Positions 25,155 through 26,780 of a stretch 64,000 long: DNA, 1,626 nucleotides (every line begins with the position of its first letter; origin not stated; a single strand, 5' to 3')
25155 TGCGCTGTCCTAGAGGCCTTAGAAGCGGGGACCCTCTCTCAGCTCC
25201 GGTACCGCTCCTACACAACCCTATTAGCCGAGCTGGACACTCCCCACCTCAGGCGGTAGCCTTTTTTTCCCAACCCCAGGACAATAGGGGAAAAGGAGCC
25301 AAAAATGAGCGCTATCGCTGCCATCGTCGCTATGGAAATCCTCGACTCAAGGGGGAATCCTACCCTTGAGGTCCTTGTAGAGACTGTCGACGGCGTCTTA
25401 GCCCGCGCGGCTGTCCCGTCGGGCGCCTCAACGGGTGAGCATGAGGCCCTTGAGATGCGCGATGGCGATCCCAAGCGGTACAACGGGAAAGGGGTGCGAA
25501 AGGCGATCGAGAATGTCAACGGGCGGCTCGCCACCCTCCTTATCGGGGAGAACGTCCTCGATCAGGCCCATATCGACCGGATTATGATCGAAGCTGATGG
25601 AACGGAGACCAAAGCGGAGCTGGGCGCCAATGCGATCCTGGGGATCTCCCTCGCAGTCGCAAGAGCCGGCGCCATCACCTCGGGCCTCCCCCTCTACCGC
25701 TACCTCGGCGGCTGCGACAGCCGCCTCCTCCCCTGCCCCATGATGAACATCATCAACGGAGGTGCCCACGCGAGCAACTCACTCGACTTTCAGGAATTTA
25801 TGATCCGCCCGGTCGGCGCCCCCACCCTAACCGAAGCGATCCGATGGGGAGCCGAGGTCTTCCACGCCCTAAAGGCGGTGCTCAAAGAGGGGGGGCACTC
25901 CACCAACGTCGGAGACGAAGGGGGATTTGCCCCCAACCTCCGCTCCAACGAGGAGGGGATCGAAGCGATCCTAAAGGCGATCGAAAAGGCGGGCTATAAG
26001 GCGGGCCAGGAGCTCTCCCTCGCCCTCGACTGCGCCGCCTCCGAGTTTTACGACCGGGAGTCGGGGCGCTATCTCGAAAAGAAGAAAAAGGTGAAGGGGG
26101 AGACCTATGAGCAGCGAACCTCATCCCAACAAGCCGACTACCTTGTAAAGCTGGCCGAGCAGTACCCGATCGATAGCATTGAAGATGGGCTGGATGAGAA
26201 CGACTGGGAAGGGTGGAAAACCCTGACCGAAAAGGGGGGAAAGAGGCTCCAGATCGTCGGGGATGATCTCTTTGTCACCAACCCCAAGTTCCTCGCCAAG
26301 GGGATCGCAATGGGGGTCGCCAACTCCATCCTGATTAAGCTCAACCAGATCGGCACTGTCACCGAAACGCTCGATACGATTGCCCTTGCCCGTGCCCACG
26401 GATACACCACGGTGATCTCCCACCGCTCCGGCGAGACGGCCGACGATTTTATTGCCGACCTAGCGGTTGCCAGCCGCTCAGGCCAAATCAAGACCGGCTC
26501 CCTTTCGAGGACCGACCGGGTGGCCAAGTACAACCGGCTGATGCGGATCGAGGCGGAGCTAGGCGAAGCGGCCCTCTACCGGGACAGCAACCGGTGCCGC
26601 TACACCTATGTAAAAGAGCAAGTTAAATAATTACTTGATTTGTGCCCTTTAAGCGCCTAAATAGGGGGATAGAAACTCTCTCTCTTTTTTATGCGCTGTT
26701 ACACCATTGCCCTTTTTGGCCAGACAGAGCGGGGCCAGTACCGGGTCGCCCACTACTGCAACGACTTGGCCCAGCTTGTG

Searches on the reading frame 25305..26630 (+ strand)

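Call 73: search_protein_families(library=pfam, proteins=[window:25305-26630:+], max_evalue=0.0001)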
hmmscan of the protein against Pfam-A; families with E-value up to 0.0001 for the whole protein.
window:25305-26630:+ (441 aa): 3 families
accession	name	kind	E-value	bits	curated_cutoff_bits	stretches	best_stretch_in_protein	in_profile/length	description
PF00113.28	Enolase_C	-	3.9e-126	420.8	21.5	1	141-430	3-292/296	Enolase, C-terminal TIM barrel domain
PF03952.21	Enolase_N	-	2.3e-55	186.8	35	1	4-134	1-131/131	Enolase, N-terminal domain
PF13378.12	MR_MLE_C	-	6.9e-06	26.4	29.4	1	270-374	53-155/219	Enolase C-terminal domain-like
